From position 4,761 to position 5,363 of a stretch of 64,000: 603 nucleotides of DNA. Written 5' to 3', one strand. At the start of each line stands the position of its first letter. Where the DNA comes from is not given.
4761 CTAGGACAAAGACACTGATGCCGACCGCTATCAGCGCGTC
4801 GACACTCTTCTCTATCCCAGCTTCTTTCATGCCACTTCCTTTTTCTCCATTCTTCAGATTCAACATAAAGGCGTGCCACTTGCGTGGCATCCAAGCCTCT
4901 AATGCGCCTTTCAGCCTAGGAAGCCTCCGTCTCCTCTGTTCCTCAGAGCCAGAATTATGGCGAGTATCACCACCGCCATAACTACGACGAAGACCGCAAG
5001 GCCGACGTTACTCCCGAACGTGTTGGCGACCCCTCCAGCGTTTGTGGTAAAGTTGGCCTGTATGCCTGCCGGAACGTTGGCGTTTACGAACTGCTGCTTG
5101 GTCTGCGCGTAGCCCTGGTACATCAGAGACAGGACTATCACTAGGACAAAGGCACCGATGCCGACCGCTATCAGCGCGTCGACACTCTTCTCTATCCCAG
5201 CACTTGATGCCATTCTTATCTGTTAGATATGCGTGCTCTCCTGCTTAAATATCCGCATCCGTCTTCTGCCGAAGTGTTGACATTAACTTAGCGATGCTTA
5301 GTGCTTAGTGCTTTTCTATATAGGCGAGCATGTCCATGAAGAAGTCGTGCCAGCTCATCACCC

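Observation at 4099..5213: Tandem paralogous two-TM proteins with near-identical termini; one copy carries a ~160 aa insert in the inter-helix loop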

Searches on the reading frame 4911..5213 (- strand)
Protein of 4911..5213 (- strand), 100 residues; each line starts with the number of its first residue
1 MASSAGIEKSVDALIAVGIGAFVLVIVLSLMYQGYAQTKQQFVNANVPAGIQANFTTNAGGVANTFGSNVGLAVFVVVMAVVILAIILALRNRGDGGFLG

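Call 8: search_protein_families(library=pfam, proteins=[window:4911-5213:-], max_evalue=0.1)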
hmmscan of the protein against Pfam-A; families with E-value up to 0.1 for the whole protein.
window:4911-5213:- (100 aa): 6 families
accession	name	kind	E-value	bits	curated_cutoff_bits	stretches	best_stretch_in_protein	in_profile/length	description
PF11255.13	DUF3054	-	0.011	16.5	25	1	22-91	35-107/110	Protein of unknown function (DUF3054)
PF04341.17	DUF485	-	0.025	15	28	0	10-39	49-78/88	Protein of unknown function, DUF485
PF14126.11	DUF4293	-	0.035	14.8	27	1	21-93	12-80/153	Domain of unknown function (DUF4293)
PF22812.1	CR_prot_dom_plant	-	0.037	14.9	34.1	0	73-87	38-52/71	Plant cysteine-rich protein domain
PF15345.11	TMEM51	-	0.081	13.1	25.5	0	12-93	6-86/237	Transmembrane protein 51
PF19325.4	RNF152_C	-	0.084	13.7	27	1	39-88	71-120/136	E3 ubiquitin-protein ligase RNF152 C-terminus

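Call 9: search_protein_families(library=phrogs, proteins=[window:4911-5213:-], max_evalue=0.1)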
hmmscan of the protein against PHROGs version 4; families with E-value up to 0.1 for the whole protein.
window:4911-5213:- (100 aa): 1 family
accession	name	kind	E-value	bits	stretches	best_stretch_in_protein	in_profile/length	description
phrog_20250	-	unknown function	0.047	14.8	1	60-96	8-44/82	-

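Call 10: find_homologous_proteins(query=window:4911-5213:-, max_evalue=0.01)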
Query window:4911-5213:- (100 aa): 7 proteins with E <= 0.01 among 44 candidates.
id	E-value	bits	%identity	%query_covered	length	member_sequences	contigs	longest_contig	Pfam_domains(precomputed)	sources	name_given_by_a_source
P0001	5.2e-52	191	100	100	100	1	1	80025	-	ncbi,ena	-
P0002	4.7e-44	166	87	100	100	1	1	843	-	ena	-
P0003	4.2e-36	140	74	100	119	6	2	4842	-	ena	-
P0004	2.7e-35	138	78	89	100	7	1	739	-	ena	-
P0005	2.2e-28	116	60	100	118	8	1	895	-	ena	-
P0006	3.7e-26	109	56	97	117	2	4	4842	-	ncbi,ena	-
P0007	2.4e-12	65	49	75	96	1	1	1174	-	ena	-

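Call 12: find_encoding_contigs(protein=P0006, flank=10000)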
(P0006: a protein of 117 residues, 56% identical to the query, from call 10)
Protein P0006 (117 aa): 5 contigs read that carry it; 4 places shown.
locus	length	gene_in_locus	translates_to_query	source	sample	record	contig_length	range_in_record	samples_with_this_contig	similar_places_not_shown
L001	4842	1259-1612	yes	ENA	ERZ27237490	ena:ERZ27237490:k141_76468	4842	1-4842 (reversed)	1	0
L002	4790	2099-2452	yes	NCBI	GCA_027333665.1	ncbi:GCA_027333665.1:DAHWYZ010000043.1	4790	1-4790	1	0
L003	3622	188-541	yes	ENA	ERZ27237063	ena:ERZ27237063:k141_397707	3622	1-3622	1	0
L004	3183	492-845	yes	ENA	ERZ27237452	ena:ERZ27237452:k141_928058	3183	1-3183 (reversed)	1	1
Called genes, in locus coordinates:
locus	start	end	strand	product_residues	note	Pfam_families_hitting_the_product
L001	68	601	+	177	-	-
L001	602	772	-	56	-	-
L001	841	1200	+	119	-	-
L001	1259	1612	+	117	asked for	-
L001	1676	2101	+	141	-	-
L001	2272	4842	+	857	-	?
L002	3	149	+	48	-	?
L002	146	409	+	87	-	-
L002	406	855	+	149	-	PF02945:Endonuclease_7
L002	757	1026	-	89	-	-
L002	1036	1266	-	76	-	-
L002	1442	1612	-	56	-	-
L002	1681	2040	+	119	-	-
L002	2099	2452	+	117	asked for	-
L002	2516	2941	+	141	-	-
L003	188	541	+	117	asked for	-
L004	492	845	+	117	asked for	-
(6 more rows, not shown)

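Call 13: find_encoding_contigs(protein=P0001, flank=10000)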
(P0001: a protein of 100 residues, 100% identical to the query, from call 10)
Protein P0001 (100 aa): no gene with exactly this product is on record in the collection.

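Call 20: find_related_loci(query=A2, collection=genome_contigs, flank=10000)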
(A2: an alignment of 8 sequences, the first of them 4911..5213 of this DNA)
Query A2 (100 aa) in genome_contigs; peptide patterns used: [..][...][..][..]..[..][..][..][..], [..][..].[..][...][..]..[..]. (x = any residue, [..] = any of these).
56 stretches matched a pattern, but none encodes a relative of the query by tblastn (E <= 1e-3).

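Call 21: find_related_loci(query=A2, collection=viral_contigs, flank=10000)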
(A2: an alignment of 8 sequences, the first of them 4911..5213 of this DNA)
Query A2 (100 aa) in viral_contigs; peptide patterns used: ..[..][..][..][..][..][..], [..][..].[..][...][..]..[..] (x = any residue, [..] = any of these).
152 stretches matched a pattern, but none encodes a relative of the query by tblastn (E <= 1e-3).

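Call 22: find_related_loci(query=A2, collection=metagenome_contigs, flank=10000)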
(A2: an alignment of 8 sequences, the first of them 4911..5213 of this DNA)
Query A2 (100 aa) in metagenome_contigs; peptide patterns used: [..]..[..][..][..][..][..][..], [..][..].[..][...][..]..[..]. (x = any residue, [..] = any of these).
138 stretches matched a pattern, but none encodes a relative of the query by tblastn (E <= 1e-3).

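Call 34: predict_structure(alignment_id=A2)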
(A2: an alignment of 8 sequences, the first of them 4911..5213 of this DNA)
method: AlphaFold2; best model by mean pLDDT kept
length: 100 residues; sequences in the alignment: 8
mean_pLDDT: 70.4   pTM: 0.44
mean pLDDT of the five models: 70.4, 69.4, 67.9, 66.1, 65.9
residues with pLDDT >= 90: 0; 70-90: 65; 50-70: 29; < 50: 6
segments of 3 or more residues with pLDDT < 50: 1-3
pLDDT, mean of each block of 10 residues (from residue 1): 55 78 78 75 81 69 60 76 78 55
secondary structure, 60 per line:
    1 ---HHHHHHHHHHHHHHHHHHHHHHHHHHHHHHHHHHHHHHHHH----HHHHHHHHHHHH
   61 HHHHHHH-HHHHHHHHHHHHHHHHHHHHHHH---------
elements in order: H4-44 H49-67 H69-91

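Call 35: search_protein_representatives(alignment_id=A2)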
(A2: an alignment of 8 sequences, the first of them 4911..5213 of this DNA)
Query: 8 sequences, 101 profile positions. Proteins with E-value up to 0.001 (for the whole library): 32; up to 1e-10: 18; up to 1e-30: 2. The best 32 are listed.
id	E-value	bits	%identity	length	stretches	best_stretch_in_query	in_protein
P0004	8.0e-45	166.9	-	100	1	2-101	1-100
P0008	1.0e-30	121.7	-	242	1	1-101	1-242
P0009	8.4e-25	102.7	-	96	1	5-93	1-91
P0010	2.5e-23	97.9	-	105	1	4-100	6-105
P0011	1.4e-22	95.5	-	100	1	5-100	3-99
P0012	3.8e-20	87.7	-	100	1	7-99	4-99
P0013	4.6e-19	84.3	-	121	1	6-93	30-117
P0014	8.4e-18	80.2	-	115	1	6-92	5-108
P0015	8.0e-17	77.1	-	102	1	6-100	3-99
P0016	3.1e-16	75.1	-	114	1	8-101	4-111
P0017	1.6e-15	72.9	-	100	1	5-98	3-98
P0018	9.2e-15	70.4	-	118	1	5-100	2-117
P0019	5.2e-14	68.0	-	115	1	6-97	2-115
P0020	3.8e-12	62.1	-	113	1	16-92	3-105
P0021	2.8e-11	59.2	-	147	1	5-66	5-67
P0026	3.6e-10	55.7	-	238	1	7-93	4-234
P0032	6.0e-07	45.4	-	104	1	6-93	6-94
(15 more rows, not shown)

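Call 38: find_homologous_proteins(query=A3, max_evalue=0.001)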
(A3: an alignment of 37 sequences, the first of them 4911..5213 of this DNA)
Query A3 (37 sequences) (100 aa, profile of the alignment): 37 proteins with E <= 0.001 among 8000 candidates.
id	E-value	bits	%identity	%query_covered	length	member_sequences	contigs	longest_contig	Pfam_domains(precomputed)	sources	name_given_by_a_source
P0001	1.4e-32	129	100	100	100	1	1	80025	-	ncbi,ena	-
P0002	4.5e-32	128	87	100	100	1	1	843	-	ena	-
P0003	6.3e-32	127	74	100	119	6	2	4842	-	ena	-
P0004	7.1e-31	124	78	89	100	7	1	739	-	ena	-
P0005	9.7e-31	123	60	100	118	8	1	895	-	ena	-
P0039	8.8e-25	104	80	45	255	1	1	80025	-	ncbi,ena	-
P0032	2.8e-24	103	36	44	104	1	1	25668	-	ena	-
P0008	2.8e-24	103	73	44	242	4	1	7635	-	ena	-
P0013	1.2e-23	101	40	83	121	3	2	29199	-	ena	-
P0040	8.8e-23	98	51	69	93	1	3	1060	-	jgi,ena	-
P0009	1.0e-22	97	43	88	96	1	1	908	-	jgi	jgi:hypothetical protein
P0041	1.1e-22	97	45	80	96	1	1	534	-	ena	-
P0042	1.6e-22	97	60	67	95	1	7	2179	-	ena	-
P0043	2.4e-22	96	50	81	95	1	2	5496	-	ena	-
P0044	3.3e-22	96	49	77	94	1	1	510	-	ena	-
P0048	4.2e-21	92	44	75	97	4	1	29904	-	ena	-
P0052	1.4e-18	84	29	84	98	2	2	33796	PF03606.22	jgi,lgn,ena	-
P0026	7.1e-17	79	43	44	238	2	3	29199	-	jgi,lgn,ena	-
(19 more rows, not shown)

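Call 39: find_encoding_contigs(protein=P0039, flank=10000)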
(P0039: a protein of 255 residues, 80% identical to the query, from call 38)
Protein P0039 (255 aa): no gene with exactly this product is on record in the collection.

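Call 40: find_encoding_contigs(protein=P0026, flank=10000, max_places=3)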
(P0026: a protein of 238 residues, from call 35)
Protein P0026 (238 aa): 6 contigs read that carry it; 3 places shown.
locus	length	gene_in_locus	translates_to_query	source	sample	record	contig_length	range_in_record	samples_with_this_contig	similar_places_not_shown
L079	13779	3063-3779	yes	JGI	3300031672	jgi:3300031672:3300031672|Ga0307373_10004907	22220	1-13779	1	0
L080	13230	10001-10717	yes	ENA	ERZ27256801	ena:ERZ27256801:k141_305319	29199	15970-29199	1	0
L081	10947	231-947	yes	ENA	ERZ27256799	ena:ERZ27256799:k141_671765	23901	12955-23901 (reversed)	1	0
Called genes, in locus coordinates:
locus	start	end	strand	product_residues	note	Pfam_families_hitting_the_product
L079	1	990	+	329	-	?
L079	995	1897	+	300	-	-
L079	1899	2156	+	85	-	-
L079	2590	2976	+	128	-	-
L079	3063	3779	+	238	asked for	-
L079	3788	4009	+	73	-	-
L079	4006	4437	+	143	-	-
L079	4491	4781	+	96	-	-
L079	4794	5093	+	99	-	-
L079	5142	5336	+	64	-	PF25632:Fusello_VP2_Capsid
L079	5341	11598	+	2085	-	-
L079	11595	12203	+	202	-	-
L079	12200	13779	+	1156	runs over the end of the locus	-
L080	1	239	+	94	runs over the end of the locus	-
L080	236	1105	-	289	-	PF00589:Phage_integrase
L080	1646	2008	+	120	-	-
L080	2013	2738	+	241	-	-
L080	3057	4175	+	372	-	PF00078:RVT_1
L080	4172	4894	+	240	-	-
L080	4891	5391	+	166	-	-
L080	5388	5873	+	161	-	-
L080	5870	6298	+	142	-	-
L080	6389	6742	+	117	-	PF00352:TBP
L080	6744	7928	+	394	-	PF02002:TFIIE_alpha (faint)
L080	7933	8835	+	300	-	-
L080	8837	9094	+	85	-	-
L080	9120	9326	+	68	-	-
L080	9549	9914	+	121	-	-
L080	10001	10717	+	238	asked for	-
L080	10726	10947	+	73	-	-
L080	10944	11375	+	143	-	-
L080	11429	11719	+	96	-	-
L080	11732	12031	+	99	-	-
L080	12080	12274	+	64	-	PF25632:Fusello_VP2_Capsid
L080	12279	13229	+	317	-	?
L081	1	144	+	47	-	?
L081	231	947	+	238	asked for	-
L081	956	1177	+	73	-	-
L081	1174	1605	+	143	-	-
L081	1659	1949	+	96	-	-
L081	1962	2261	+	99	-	-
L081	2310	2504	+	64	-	PF25632:Fusello_VP2_Capsid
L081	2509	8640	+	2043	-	-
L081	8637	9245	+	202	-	-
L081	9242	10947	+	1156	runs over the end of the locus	-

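Call 42: search_protein_families(library=pfam, proteins=[L080:12080-12274:+, L001:2064-2255:+, L080:9549-9914:+, L080:10726-10947:+, L080:10944-11375:+, L080:11429-11719:+, L080:11732-12031:+], max_evalue=1)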
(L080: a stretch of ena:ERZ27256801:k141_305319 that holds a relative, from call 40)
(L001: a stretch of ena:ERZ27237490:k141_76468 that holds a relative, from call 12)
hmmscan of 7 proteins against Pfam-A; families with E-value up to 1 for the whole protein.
L080:12080-12274:+ (64 aa): 2 families
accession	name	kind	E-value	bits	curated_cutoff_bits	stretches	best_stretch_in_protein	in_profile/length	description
PF25632.1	Fusello_VP2_Capsid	-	4.5e-17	62.7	27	1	2-58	12-73/74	Fusellovirus capsid protein VP2 family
PF14265.11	DUF4355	-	0.03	15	25.4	1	24-62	9-47/124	Capsid assembly scaffolding protein Gp46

L001:2064-2255:+ (63 aa): 6 families
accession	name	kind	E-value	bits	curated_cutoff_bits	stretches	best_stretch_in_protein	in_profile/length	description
PF12898.13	Stc1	-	0.013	16.5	24.8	1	17-48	51-82/84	Stc1 domain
PF17032.10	Zn_ribbon_15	-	0.027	15.7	28.9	1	12-56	32-66/73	zinc-ribbon family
PF23108.1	Zf-C2H2_ZNF451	-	0.061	13.6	29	0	44-60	35-51/57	Two consecutive Zinc fingers C2H2 type, ZNF451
PF25431.1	zf-C17orf113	-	0.12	12.7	29.5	1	17-32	14-30/63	C17orf113 probable zinc finger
PF18524.6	HPIP_like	-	0.13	12.5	28.1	1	19-35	2-18/40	High potential iron-sulfur protein like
PF23549.1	Zn_ribbon_GRF_2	-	0.4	10.9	27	0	12-25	24-37/45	GRF-like zinc ribbon domain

L080:9549-9914:+ (121 aa): 2 families
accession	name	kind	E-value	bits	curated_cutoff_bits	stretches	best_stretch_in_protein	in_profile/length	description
PF13273.12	DUF4064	-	0.0059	17.2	32.1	1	39-116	11-82/102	Protein of unknown function (DUF4064)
PF13978.11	DUF4223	-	0.25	11.7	27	1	65-112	3-48/54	Protein of unknown function (DUF4223)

L080:10726-10947:+ (73 aa): 0 families

L080:10944-11375:+ (143 aa): 4 families
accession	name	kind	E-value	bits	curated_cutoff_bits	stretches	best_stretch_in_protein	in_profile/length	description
PF06611.17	DUF1145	-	0.0096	16.2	21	0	41-60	10-29/58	Protein of unknown function (DUF1145)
PF00654.25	Voltage_CLC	-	0.063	12.9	24.8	1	69-120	132-180/346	Voltage gated chloride channel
PF20659.2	MS_C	-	0.24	12.3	23.1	1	33-94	9-60/118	Malate synthase, C-terminal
PF06127.16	Mpo1-like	-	0.29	11.7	24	1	4-47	46-89/95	2-hydroxy-palmitic acid dioxygenase Mpo1-like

L080:11429-11719:+ (96 aa): 12 families
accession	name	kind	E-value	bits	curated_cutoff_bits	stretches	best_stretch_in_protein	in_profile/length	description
PF10211.14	Ax_dynein_light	-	0.0056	17.2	26.4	1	25-90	105-169/187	Axonemal dynein light chain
PF20496.3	Dbl7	-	0.0063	16.4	25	1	23-88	18-87/274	Double strand break localizing Dbl7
PF25600.1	TRIM_CC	-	0.0093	16.3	30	1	55-81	65-91/142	TRIM protein coiled-coil region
PF16025.10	CaM_bind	-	0.025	15.3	27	1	35-83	20-59/78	Calcium-dependent calmodulin binding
PF02601.20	Exonuc_VII_L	-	0.044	13.7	35.9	1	25-86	153-212/315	Exonuclease VII, large subunit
PF04508.17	Pox_A_type_inc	-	0.11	12.8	21.4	1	41-56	1-16/23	Viral A-type inclusion protein repeat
PF05073.17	Baculo_p24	-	0.11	12.8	21.3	1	38-91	82-137/160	Baculovirus P24 capsid protein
PF19745.5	FUT8_N_cat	-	0.36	10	27.6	1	37-90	36-88/499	Alpha-(1,6)-fucosyltransferase N- and catalytic domains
PF11285.13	DUF3086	-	0.57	9.7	24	1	47-87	2-43/277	Protein of unknown function (DUF3086)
PF14362.11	DUF4407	-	0.65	9.7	31.3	1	35-88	185-236/297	Domain of unknown function (DUF4407)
PF04325.18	DUF465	-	0.75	10.3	25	0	38-73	3-40/48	Protein of unknown function (DUF465)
PF15784.10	GPS2_interact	-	0.81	10.6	27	0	43-92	36-79/92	G-protein pathway suppressor 2-interacting domain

L080:11732-12031:+ (99 aa): 1 family
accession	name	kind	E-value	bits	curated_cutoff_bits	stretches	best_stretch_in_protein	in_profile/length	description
PF09684.15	Tail_P2_I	-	0.053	13.8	20.6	1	45-76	70-100/139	Phage tail protein (Tail_P2_I)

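Call 43: search_dna_similar(query=window:4911-5213:-, collection=phages, mode=protein, max_evalue=10, max_rows=20)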
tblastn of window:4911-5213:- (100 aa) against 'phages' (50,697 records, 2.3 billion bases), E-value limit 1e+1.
No match.

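Call 46: search_solved_structures(query=A3, max_evalue=10, show_alignments=3)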
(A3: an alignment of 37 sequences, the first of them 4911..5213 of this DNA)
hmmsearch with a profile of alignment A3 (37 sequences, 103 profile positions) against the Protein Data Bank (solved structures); distinct sequences matched with E-value up to 10: 14.
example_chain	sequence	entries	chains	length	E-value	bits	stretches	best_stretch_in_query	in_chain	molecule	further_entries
8r2i_H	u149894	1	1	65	0.14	15.1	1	56-88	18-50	Photosystem II reaction center protein H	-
9hei_H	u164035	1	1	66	0.14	15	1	56-88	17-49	Photosystem II reaction center protein H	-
9is4_H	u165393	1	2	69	0.16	14.9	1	56-88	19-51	Photosystem II reaction center protein H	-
9imn_H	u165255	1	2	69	0.16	14.9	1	56-88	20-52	Photosystem II reaction center protein H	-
9iiu_H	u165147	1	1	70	0.16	14.9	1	56-88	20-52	Photosystem II reaction center protein H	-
9iox_H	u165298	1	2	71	0.16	14.8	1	56-88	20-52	Photosystem II reaction center protein H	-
2gof_A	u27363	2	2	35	0.21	14.5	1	68-92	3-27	VPU protein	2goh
1pi7_A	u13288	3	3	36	0.23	14.4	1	68-92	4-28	VPU protein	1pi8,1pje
6kac_H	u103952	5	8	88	0.24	14.3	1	56-88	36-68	Photosystem II reaction center protein H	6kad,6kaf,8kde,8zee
2jpx_A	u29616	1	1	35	0.26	14.2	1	68-92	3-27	Vpu protein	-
9d26_A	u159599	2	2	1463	0.29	14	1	38-92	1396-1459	HmuS heme dechelatase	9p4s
7pi0_H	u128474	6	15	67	0.89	12.5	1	56-88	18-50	Photosystem II reaction center protein H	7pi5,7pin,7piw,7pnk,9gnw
9p0x_T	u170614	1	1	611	1.1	12.1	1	69-94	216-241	Tissue factor,Maltose/maltodextrin-binding periplasmic protein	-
9m55_R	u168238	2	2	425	1.2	12.1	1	39-82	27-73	octopamine b2 receptor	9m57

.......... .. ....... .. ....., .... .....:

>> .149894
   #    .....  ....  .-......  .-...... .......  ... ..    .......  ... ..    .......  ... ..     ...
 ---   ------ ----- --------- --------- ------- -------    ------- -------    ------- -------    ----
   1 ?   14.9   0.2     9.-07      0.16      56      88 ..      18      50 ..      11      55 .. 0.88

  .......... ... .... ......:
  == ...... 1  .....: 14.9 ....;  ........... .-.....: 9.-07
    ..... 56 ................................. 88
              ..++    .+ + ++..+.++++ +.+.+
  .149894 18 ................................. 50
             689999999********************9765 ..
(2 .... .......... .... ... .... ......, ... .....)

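Call 48: find_encoding_contigs(protein=P0052, flank=10000, max_places=2)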
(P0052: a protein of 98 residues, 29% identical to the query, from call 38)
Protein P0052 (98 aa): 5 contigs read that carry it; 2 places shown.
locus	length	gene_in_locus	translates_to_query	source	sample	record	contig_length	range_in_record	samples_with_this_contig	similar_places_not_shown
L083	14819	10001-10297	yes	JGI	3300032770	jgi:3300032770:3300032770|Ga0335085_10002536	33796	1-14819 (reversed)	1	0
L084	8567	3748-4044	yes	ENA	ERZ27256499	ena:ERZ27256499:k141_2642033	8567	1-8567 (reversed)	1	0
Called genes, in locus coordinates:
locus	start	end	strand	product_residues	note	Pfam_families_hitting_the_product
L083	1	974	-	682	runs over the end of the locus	-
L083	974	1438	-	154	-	-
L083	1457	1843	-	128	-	-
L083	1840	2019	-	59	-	-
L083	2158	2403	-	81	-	-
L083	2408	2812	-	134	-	-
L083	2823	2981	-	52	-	-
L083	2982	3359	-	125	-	-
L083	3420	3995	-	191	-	PF01797:Y1_Tnp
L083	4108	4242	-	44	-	-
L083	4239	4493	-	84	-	-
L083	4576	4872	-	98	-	-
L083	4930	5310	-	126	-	-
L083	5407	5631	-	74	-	-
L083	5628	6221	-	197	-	-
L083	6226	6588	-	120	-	-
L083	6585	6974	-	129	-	-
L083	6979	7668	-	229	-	-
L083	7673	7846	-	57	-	-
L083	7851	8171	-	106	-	PF03013:Pyr_excise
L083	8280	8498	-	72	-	-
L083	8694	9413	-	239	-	-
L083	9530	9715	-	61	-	-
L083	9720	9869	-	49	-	-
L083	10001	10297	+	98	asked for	PF03606:DcuC (weak)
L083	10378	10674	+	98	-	PF03606:DcuC (weak)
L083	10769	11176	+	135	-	-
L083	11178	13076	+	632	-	-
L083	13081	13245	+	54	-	-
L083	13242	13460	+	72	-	-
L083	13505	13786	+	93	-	-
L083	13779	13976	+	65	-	-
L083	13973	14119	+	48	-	-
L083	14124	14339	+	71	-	PF25632:Fusello_VP2_Capsid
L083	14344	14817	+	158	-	?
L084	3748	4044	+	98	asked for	PF03606:DcuC (weak)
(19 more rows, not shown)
